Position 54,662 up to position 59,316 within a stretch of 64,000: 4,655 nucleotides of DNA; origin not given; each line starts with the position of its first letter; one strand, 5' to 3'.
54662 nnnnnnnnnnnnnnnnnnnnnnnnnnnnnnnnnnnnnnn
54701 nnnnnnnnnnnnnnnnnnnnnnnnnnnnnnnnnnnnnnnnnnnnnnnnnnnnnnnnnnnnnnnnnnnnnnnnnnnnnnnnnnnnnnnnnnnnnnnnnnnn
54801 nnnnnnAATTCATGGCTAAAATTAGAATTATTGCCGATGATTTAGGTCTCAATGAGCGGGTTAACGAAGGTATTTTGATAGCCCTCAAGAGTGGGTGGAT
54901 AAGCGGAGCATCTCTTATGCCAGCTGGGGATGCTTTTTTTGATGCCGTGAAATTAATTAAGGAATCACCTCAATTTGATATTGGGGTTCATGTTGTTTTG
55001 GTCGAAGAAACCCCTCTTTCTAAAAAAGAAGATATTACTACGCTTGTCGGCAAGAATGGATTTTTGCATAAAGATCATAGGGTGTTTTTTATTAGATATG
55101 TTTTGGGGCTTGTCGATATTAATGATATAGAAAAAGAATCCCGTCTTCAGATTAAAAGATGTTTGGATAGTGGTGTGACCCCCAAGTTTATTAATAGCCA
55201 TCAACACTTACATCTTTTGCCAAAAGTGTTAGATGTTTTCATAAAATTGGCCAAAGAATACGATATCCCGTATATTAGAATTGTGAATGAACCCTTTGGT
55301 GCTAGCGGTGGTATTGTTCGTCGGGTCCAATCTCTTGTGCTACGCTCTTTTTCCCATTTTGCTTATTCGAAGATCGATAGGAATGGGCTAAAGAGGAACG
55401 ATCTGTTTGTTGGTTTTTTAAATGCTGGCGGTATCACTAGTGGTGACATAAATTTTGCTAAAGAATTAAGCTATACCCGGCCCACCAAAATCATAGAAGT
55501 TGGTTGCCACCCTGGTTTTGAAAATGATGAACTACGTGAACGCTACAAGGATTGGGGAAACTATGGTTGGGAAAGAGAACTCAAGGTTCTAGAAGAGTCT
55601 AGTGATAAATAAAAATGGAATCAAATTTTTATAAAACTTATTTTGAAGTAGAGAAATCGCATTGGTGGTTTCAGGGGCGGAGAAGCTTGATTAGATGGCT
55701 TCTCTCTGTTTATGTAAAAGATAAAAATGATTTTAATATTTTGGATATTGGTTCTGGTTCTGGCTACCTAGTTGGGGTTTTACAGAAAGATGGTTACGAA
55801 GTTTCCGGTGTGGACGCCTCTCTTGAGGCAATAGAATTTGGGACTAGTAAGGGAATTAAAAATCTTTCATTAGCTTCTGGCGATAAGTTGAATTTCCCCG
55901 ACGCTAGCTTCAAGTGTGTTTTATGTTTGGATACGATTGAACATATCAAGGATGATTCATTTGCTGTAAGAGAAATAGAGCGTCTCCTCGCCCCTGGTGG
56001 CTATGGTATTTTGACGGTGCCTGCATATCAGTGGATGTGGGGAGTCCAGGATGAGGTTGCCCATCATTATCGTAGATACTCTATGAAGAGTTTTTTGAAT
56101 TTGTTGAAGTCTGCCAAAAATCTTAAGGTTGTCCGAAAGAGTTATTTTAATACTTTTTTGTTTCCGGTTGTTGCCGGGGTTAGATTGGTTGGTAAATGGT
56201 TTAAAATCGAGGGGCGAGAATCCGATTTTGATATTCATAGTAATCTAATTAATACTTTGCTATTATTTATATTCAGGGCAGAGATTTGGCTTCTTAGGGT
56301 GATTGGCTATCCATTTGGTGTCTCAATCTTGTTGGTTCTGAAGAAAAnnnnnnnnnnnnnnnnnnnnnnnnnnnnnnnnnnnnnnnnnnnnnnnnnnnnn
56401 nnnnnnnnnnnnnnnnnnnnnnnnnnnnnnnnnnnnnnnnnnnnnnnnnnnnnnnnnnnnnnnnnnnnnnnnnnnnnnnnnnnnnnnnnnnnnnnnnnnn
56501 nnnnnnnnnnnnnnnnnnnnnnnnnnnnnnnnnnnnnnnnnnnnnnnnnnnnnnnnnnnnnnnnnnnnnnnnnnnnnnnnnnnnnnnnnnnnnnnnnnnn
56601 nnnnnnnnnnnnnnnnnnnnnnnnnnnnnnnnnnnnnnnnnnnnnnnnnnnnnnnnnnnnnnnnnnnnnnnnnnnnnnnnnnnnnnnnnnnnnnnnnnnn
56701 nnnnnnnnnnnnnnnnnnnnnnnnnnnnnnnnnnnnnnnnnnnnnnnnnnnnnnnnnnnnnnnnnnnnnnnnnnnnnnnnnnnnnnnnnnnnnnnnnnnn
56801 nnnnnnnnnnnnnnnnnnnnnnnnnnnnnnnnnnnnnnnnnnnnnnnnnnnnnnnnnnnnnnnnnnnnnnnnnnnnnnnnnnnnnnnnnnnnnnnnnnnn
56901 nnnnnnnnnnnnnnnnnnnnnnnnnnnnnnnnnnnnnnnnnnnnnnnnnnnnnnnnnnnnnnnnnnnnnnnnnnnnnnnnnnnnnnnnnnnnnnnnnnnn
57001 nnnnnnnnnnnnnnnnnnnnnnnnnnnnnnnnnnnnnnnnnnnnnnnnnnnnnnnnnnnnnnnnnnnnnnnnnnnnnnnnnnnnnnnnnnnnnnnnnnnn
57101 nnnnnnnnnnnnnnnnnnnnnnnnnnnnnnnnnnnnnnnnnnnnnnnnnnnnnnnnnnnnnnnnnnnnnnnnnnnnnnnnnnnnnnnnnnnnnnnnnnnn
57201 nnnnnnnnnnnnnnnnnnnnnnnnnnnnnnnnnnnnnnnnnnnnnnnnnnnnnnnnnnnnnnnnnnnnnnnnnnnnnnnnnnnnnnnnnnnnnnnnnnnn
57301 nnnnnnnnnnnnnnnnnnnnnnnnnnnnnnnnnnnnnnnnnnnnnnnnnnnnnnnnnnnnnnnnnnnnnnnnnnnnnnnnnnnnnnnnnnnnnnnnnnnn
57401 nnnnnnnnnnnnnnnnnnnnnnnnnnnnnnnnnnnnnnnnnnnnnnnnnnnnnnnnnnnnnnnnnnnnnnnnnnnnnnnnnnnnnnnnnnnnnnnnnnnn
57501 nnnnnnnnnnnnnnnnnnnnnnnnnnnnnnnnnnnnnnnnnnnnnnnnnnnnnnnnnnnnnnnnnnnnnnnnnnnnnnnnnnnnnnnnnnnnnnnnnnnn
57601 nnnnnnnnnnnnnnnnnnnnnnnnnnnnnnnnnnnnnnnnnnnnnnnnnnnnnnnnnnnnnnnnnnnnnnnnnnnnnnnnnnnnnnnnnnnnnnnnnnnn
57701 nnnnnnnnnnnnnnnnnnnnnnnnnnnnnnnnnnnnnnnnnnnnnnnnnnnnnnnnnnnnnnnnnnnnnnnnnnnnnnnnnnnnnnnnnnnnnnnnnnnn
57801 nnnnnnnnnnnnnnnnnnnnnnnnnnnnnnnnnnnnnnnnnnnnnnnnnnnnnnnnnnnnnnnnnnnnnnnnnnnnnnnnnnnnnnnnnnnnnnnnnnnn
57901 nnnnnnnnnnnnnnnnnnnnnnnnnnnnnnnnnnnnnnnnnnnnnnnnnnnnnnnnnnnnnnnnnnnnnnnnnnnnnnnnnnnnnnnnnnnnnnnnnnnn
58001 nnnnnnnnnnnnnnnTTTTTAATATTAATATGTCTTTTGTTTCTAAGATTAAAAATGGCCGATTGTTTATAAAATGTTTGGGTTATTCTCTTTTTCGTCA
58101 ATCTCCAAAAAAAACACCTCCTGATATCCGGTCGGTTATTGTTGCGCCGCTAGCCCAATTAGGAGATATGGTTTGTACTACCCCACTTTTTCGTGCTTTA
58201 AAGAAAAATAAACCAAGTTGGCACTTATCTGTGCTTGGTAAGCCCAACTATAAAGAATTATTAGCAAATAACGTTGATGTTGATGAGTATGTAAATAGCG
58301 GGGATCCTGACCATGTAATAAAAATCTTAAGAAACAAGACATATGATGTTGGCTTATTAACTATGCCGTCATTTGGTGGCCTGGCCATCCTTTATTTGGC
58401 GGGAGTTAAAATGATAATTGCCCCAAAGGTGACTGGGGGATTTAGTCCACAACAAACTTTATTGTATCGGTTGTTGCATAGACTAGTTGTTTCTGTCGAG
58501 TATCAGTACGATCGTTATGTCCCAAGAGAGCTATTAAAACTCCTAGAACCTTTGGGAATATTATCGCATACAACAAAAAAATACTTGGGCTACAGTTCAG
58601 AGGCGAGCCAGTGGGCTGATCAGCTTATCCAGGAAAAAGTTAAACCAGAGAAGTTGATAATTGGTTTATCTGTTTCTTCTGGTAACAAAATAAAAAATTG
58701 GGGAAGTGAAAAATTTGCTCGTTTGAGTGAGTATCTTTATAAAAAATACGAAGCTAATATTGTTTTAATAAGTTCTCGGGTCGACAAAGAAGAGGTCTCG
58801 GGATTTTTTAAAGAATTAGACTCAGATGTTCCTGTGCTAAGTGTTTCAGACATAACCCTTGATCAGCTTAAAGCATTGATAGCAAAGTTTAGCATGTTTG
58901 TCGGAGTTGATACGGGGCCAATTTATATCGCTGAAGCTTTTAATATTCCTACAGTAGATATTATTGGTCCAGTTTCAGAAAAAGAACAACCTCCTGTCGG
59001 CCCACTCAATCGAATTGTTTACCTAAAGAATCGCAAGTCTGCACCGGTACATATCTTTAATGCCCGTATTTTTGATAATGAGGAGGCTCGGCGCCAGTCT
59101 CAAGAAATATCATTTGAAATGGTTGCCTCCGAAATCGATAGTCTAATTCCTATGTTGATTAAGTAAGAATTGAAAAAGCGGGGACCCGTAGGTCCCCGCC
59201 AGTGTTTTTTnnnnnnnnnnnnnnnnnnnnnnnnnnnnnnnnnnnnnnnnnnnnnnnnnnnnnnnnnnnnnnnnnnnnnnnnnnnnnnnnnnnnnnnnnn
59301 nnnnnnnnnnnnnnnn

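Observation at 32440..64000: About 28-kb glycan-assembly locus directly downstream of a 1130-aa S-layer-like protein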

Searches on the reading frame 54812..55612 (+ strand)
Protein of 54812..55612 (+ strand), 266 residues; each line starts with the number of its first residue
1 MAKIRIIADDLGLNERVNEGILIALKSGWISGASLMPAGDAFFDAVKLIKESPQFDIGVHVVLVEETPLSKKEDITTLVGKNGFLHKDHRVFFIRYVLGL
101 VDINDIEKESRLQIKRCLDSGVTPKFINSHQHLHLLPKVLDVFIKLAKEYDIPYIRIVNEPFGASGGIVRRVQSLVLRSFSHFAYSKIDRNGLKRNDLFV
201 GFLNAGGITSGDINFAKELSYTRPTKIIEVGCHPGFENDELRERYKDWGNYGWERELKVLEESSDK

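Call 5: search_protein_families(library=pfam, proteins=[window:54812-55612:+], max_evalue=0.01)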
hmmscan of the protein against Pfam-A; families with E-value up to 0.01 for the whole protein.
window:54812-55612:+ (266 aa): 1 family
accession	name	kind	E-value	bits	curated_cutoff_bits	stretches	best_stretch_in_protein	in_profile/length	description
PF04794.17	YdjC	-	8.2e-56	190.2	29.7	1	4-262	2-257/266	YdjC-like protein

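Call 72: search_protein_families(library=ncbifam, proteins=[window:54812-55612:+], max_evalue=0.00001)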
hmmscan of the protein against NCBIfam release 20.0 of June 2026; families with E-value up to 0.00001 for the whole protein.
window:54812-55612:+ (266 aa): 3 families
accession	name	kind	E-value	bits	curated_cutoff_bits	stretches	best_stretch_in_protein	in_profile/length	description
TIGR03473.1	HpnK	hypoth_equivalog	9.6e-39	133.3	232.6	1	4-260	4-259/283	hopanoid biosynthesis-associated protein HpnK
NF002559.0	PRK02134.1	equivalog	4.1e-30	105.1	227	1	4-263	5-230/249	chitin disaccharide deacetylase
NF052308.1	CarbhyDeactlThm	equivalog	7.5e-09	35.3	400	1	8-155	18-152/265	carbohydrate deacetylase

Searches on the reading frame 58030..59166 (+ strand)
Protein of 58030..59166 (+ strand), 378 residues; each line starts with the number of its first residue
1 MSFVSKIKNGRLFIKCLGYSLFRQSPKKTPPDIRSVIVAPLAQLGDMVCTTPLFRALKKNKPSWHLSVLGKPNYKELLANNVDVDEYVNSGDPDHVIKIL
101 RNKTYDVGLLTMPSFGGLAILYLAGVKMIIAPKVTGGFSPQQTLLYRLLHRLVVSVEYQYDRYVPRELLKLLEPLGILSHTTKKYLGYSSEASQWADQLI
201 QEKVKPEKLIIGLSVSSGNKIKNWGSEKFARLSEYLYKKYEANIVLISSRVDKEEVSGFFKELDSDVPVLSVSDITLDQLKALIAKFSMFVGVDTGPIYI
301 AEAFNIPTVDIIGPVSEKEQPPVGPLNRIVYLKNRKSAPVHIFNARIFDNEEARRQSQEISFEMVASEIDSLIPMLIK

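Call 6: search_protein_families(library=pfam, proteins=[window:58030-59166:+], max_evalue=0.01)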
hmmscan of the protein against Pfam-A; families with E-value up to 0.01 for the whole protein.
window:58030-59166:+ (378 aa): 1 family
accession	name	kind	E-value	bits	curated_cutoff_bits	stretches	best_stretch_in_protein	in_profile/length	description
PF01075.23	Glyco_transf_9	-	3.6e-19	69.5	22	1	97-338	5-235/247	Glycosyltransferase family 9 (heptosyltransferase)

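Call 72: search_protein_families(library=ncbifam, proteins=[window:58030-59166:+], max_evalue=0.00001)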
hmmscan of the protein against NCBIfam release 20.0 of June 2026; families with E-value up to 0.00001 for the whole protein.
window:58030-59166:+ (378 aa): 5 families
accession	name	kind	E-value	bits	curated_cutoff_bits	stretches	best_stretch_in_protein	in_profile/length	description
TIGR02201.1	heptsyl_trn_III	equivalog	2.6e-22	79.3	170.2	1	39-319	5-293/344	putative lipopolysaccharide heptosyltransferase III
NF007742.0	PRK10422.1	equivalog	3.8e-18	65.4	467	1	34-316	6-292/352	lipopolysaccharide core heptosyltransferase RfaQ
TIGR02195.1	heptsyl_trn_II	equivalog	3e-14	52.9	134.6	1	36-340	3-309/339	lipopolysaccharide heptosyltransferase II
TIGR02193.1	heptsyl_trn_I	equivalog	1.5e-11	44.1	185.3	1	155-330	132-299/320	lipopolysaccharide heptosyltransferase I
NF008162.0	PRK10916.1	equivalog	1.9e-10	40.5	569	1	37-332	5-307/348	ADP-heptose--LPS heptosyltransferase RfaF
